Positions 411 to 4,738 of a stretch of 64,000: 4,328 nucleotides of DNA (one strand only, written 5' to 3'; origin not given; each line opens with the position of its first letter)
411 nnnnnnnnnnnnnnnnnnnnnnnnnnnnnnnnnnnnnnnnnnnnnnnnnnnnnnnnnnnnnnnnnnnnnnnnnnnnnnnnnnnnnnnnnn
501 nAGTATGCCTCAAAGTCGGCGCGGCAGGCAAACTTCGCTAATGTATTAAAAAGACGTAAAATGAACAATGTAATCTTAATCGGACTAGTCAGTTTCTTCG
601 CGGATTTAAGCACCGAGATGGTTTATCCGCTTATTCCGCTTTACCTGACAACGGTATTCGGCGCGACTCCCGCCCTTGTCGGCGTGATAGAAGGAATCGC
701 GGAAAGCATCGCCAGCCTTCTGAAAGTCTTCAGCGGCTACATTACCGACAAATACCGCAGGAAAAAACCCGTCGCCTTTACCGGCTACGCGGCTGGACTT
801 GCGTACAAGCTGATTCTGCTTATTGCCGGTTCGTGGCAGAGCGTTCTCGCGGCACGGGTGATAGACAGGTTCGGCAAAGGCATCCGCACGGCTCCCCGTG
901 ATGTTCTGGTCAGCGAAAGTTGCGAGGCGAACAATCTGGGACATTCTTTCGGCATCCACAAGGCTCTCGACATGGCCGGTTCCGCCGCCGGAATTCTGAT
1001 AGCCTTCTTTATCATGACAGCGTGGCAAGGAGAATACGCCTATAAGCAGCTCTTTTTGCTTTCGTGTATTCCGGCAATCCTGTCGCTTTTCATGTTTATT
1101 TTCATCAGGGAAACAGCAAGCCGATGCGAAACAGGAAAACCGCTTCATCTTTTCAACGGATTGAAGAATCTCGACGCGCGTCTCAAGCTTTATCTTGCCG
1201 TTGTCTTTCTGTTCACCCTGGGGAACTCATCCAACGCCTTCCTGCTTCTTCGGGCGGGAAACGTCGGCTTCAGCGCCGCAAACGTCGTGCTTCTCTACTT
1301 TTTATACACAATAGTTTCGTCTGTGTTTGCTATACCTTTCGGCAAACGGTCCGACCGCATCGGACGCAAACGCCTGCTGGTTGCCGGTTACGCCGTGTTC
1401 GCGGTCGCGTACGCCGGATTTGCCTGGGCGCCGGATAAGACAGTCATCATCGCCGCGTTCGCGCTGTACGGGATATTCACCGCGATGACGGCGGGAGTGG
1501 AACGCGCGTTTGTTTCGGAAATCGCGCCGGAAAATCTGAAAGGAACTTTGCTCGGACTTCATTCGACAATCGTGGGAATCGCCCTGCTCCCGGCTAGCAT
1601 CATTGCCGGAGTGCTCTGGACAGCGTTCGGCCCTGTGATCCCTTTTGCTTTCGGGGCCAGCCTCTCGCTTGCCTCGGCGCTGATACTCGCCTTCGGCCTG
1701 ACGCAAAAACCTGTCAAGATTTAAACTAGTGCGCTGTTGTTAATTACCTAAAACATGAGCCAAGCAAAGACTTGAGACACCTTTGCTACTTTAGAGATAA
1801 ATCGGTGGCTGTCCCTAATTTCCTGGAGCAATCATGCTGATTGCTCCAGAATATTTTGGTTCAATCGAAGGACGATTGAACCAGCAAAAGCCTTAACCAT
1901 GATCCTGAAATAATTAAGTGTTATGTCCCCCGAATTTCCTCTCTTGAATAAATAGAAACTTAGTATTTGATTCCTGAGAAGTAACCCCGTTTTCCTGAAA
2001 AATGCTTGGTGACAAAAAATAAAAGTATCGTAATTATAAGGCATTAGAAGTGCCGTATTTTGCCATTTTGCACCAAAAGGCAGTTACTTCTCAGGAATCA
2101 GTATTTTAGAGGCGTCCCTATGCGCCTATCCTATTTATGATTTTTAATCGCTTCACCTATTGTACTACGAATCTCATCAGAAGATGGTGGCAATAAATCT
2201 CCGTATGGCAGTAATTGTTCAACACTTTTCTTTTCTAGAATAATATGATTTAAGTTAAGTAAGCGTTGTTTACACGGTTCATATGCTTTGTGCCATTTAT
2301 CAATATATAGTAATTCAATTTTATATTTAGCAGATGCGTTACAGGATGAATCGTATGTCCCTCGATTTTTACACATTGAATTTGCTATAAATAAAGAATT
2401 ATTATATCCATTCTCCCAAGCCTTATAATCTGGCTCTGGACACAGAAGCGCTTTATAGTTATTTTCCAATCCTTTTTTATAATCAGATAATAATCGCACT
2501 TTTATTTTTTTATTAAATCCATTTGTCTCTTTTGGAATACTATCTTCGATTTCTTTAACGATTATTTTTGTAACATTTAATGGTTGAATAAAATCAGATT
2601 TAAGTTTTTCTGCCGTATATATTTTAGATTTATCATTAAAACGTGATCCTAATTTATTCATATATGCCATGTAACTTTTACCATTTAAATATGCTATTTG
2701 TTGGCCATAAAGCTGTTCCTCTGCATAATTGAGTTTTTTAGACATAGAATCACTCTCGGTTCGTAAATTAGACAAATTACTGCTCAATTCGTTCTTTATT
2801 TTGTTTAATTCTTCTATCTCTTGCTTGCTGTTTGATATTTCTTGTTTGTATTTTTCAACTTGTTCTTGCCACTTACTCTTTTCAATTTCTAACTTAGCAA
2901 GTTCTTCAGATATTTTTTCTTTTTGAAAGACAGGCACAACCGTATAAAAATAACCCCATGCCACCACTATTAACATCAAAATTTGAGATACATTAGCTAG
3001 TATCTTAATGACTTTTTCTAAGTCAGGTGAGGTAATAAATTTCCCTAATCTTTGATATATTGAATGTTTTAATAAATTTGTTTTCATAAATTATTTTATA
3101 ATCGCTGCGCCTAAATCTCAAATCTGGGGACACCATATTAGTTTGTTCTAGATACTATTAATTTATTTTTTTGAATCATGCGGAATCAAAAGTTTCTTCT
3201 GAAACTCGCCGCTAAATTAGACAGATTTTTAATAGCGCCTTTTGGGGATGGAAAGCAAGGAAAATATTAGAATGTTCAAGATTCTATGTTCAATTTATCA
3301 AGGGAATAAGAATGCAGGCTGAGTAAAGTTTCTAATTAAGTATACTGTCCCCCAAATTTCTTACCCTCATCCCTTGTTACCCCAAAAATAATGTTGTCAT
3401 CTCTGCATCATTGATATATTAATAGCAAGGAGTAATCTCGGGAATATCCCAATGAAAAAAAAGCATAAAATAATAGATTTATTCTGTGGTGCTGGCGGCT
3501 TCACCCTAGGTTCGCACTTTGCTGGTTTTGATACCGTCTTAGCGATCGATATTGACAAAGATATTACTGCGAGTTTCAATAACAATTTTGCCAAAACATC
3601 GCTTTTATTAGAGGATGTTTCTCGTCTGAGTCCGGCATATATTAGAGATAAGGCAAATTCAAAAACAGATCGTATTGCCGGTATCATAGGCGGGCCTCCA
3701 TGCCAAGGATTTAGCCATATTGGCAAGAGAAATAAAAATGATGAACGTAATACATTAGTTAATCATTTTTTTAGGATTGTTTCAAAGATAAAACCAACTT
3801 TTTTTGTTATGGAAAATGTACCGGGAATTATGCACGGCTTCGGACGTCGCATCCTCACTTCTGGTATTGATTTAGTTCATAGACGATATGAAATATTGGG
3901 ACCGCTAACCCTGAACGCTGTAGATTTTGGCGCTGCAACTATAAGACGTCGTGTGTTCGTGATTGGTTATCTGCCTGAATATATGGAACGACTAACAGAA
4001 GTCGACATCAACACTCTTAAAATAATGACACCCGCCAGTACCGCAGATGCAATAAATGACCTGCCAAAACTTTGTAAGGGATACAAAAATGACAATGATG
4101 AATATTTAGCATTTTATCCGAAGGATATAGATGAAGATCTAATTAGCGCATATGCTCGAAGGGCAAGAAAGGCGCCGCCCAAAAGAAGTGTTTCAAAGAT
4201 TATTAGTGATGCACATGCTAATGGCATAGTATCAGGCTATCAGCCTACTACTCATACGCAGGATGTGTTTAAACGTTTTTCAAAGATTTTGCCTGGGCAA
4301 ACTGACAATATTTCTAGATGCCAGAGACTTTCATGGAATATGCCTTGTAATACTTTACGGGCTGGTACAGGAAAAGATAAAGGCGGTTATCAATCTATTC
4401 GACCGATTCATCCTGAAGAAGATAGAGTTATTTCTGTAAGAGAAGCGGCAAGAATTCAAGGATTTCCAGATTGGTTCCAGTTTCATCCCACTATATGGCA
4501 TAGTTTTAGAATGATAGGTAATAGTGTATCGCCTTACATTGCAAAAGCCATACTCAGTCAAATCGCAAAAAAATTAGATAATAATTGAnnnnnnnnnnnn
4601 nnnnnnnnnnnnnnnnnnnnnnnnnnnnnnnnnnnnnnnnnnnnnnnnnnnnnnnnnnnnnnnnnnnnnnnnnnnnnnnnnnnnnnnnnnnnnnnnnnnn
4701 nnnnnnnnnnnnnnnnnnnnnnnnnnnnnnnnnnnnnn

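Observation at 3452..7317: Dcm + Vsr + GHKL/MORC-like ATPase + unknown partner: candidate uncharacterised restriction/defence module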

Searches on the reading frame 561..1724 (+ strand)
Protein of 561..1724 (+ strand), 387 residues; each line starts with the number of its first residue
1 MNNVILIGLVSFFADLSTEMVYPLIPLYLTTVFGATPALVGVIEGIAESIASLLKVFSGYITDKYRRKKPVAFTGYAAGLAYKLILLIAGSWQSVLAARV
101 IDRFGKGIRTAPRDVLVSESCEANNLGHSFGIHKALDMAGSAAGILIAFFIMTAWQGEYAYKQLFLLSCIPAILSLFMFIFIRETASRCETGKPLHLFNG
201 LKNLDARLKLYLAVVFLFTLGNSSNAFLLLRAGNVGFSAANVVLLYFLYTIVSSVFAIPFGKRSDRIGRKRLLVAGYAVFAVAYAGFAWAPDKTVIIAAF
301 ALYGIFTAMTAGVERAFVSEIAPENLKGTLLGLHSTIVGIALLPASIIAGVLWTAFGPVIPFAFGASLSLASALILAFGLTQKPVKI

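Call 82: search_protein_families(library=pfam, proteins=[window:561-1724:+], max_evalue=0.00001)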
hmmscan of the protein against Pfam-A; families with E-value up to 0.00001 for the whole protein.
window:561-1724:+ (387 aa): 2 families
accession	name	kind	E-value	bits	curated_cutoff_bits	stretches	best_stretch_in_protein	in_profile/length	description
PF07690.21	MFS_1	-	2.9e-39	135.4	33.4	2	8-224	2-220/347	Major Facilitator Superfamily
PF00083.30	Sugar_tr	-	1.2e-13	51.2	22.3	2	242-376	51-184/452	Sugar (and other) transporter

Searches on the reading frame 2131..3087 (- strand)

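Call 3: search_protein_families(library=pfam, proteins=[window:2131-3087:-], max_evalue=0.01)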
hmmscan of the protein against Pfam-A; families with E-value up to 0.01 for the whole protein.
window:2131-3087:- (318 aa): 8 families
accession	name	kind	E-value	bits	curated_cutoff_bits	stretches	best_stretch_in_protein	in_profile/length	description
PF10473.14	CENP-F_leu_zip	-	9.2e-05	23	34.5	1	57-125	27-95/140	Leucine-rich repeats of kinetochore protein Cenp-F/LEK1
PF11932.13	DUF3450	-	0.00016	21.5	32.6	1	56-124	25-93/241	Protein of unknown function (DUF3450)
PF05615.18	THOC7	-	0.0012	19.5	28.7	1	38-125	36-109/136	Tho complex subunit 7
PF12725.13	DUF3810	-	0.003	17.4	28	1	25-127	60-159/311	Protein of unknown function (DUF3810)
PF06785.16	UPF0242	-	0.0031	18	33.5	1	29-126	41-134/194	Uncharacterised protein family (UPF0242) N-terminus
PF00038.26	Filament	-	0.0035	17.5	40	1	71-129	199-257/313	Intermediate filament protein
PF16043.11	DUF4795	-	0.0055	16.6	34.8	0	57-118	95-155/208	Domain of unknown function (DUF4795)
PF04791.21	LMBR1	-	0.0097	15.2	31.9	1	37-147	172-278/510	LMBR1-like membrane protein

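Call 4: search_protein_families(library=ncbifam, proteins=[window:2131-3087:-], max_evalue=0.01)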
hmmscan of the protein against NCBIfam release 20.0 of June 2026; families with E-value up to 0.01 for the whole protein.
window:2131-3087:- (318 aa): 12 families
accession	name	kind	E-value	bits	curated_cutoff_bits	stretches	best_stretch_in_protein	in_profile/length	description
NF045487.1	ASRP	equivalog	0.00063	18.5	300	1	57-126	214-286/593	archaea-specific SMC-related protein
TIGR02168.1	SMC_prok_B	equivalog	0.00063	17.6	567.35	1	57-126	871-940/1181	chromosome segregation protein SMC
NF040738.1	nickel_Mua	equivalog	0.0008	19.5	75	1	56-114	27-85/185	nickel-binding protein Mua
NF038218.1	IcmG_DotF_IVB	equivalog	0.0011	18.6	200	1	52-125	115-188/266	type IVB secretion system protein IcmG/DotF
TIGR02169.1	SMC_prok_A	equivalog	0.0025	15.6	729.4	1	57-156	837-936/1165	chromosome segregation protein SMC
NF006543.0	PRK09039.1-2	equivalog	0.0032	17.3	305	1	55-166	97-207/350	peptidoglycan -binding protein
NF046104.1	PptglHdxlasePcsB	equivalog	0.0041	16.4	450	1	59-145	34-123/400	peptidoglycan hydrolase PcsB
NF002572.0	PRK02224.1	equivalog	0.0058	15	1087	1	56-129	309-382/888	DNA double-strand break repair ATPase Rad50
NF041035.1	Rad50_Halo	equivalog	0.0085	14.5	1000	1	56-130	309-383/883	DNA double-strand break repair ATPase Rad50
NF043058.1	T4SS_LegC2C7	subfamily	0.009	15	350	0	57-129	125-197/348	LegC2/C7 family Dot/Icm T4SS effector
NF038350.1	taxis_HmpF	equivalog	0.0091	14.4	200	0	55-130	460-535/553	pilus motility taxis protein HmpF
TIGR04211.1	SH3_and_anchor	equivalog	0.0098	15.5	65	0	57-117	62-122/198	TIGR04211 family SH3 domain-containing protein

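Call 5: search_protein_families(library=padloc, proteins=[window:2131-3087:-], max_evalue=0.01)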
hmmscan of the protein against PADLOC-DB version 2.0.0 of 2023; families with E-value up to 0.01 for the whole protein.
window:2131-3087:- (318 aa): 8 families
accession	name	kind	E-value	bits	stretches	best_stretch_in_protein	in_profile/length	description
PDLC03812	RTasRmuC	-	2.4e-05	21.2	1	35-182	8-151/439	DRT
PDLC00612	ZorB1|ZorB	-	5.3e-05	20.9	1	56-162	65-170/293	MotB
PDLC00519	JetC1|JetC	-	0.00016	18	1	56-199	676-822/1097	DUF3584 domain; MukB-like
PDLC02748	PbeC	-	0.0003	17.4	1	55-105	447-497/671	PbeC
PDLC03863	LmuB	-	0.00036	17.3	1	55-159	193-297/610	-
PDLC03859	LmuB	-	0.00066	17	1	57-195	264-376/611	-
PDLC02740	PbeC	-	0.001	16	1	57-225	185-350/648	PbeC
PDLC02667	DndD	-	0.0033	14.3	1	68-213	199-342/657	DndD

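Call 59: search_protein_families(library=phrogs, proteins=[window:2131-3087:-], max_evalue=0.001)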
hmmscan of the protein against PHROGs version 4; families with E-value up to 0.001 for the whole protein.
window:2131-3087:- (318 aa): 2 families
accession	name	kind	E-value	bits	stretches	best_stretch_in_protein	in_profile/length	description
phrog_1009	-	unknown function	0.00028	21.9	0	33-124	11-97/103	-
phrog_95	-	integration and excision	0.00069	19.3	1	53-174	446-581/651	integrase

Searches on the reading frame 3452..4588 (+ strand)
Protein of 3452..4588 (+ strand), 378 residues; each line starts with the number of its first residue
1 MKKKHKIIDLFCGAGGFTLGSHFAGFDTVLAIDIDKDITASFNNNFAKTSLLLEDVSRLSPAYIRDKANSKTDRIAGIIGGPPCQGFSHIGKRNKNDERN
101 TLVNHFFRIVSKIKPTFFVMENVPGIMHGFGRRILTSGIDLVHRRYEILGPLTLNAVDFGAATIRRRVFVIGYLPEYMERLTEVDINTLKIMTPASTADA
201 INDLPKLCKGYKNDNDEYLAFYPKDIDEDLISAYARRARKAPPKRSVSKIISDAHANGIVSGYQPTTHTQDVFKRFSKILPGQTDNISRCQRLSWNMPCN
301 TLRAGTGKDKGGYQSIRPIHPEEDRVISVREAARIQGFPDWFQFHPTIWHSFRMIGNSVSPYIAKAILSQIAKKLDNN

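Call 3: search_protein_families(library=pfam, proteins=[window:3452-4588:+], max_evalue=0.01)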
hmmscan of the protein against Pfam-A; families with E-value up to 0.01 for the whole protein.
window:3452-4588:+ (378 aa): 3 families
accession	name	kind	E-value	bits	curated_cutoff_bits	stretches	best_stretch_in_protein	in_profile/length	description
PF00145.23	DNA_methylase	-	1.9e-57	195.6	22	1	6-372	2-323/324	C-5 cytosine-specific DNA methylase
PF09445.16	Methyltransf_15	-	2.4e-05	24.4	22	1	6-46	3-42/165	RNA cap guanine-N2 methyltransferase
PF16448.10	LapD_MoxY_N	-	0.0056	17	25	0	308-343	51-86/124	LapD/MoxY periplasmic domain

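Call 4: search_protein_families(library=ncbifam, proteins=[window:3452-4588:+], max_evalue=0.01)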
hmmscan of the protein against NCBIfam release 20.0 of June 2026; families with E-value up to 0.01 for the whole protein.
window:3452-4588:+ (378 aa): 2 families
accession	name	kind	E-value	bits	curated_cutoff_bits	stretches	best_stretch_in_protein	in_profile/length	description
TIGR00675.1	dcm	superfamily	1.6e-43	149.7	100.65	1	7-371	1-329/329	DNA (cytosine-5-)-methyltransferase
NF007772.0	PRK10458.1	subfamily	0.0027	16.3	710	0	3-124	87-229/472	DNA cytosine methylase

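Call 5: search_protein_families(library=padloc, proteins=[window:3452-4588:+], max_evalue=0.01)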
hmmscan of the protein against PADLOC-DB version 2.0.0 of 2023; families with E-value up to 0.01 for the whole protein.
window:3452-4588:+ (378 aa): 62 families (the best 25 are shown)
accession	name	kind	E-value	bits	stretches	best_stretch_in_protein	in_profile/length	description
PDLC03326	MTase_II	-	1.5e-97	325.4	1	3-376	3-377/412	Type II methyltransferase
PDLC03234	MTase_II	-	3.2e-73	245.2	1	1-376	1-367/375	Type II methyltransferase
PDLC03378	MTase_II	-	2.8e-70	235.3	1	4-377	2-332/344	Type II methyltransferase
PDLC00033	DruM2|DruM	-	6.4e-62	207.9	1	5-377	22-366/368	DNA cytosine methylase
PDLC02648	DrmMII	-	2.1e-56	189.7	1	1-376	18-452/468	DrmMII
PDLC03272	MTase_II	-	4.9e-51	172.1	1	2-377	72-392/407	Type II methyltransferase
PDLC03237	MTase_II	-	8.7e-48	160.9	2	5-173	794-968/1036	Type II methyltransferase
PDLC00030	DruM2|DruM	-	3.3e-47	159.5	1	2-377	3-366/380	DNA cytosine methylase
PDLC02656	DrmMII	-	3.4e-45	152.8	2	1-127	1-139/491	DrmMII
PDLC02650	DrmMII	-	8.8e-43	144.8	2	5-128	9-138/435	DrmMII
PDLC00026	DruM2|DruM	-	1.6e-42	144.3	1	2-377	2-320/336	DNA cytosine methylase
PDLC00027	DruM2|DruM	-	8.9e-41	138.4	2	4-173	11-171/361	DNA cytosine methylase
PDLC02649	DrmMII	-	3.7e-40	136.2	2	71-376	112-419/422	DrmMII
PDLC00031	DruM2|DruM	-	2.9e-39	133.2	2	5-210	12-215/361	DNA cytosine methylase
PDLC03225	MTase_II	-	5.9e-38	128.9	2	2-127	5-140/615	Type II methyltransferase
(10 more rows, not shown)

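Call 80: search_solved_structures(query=window:3452-4588:+, max_evalue=0.00001)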
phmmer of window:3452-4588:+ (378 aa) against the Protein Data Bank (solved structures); distinct sequences matched with E-value up to 0.00001: 47.
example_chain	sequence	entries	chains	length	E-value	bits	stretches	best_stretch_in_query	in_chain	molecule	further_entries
3g7u_A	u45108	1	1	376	1e-86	294.5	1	6-372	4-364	Cytosine-specific methyltransferase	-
1dct_A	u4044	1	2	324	1.7e-29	106.2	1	7-177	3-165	PROTEIN (MODIFICATION METHYLASE HAEIII)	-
3ubt_Y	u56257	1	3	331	3.1e-28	102.1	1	7-177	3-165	Modification methylase HaeIII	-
3pt9_A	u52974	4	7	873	7e-26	94.3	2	4-175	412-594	DNA (cytosine-5)-methyltransferase 1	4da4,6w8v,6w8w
5guv_A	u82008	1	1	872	8.2e-26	94.1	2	4-175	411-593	DNA (cytosine-5)-methyltransferase 1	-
3pt6_A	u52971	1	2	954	9.3e-26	93.9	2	4-175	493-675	DNA (cytosine-5)-methyltransferase 1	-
6x9i_A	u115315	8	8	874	1e-25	93.8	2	4-175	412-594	DNA (cytosine-5)-methyltransferase 1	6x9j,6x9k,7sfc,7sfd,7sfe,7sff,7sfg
9v36_A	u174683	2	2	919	1.2e-25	93.6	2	4-175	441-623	DNA (cytosine-5)-methyltransferase 1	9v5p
3pta_A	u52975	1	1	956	1.3e-25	93.4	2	4-175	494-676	DNA (cytosine-5)-methyltransferase 1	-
3swr_A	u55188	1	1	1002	1.5e-25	93.3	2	4-175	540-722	DNA (cytosine-5)-methyltransferase 1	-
4yoc_A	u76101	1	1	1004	1.5e-25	93.3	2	4-175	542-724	DNA (cytosine-5)-methyltransferase 1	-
3av4_A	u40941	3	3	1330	2.1e-25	92.8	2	4-175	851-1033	DNA (cytosine-5)-methyltransferase 1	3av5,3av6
5wy1_A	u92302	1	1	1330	2.1e-25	92.7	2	4-175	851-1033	DNA (cytosine-5)-methyltransferase 1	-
4wxx_A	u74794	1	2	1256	2.5e-25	92.5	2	4-175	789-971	DNA (cytosine-5)-methyltransferase 1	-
9z07_A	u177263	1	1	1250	2.6e-25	92.4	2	4-175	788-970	DNA (cytosine-5)-methyltransferase 1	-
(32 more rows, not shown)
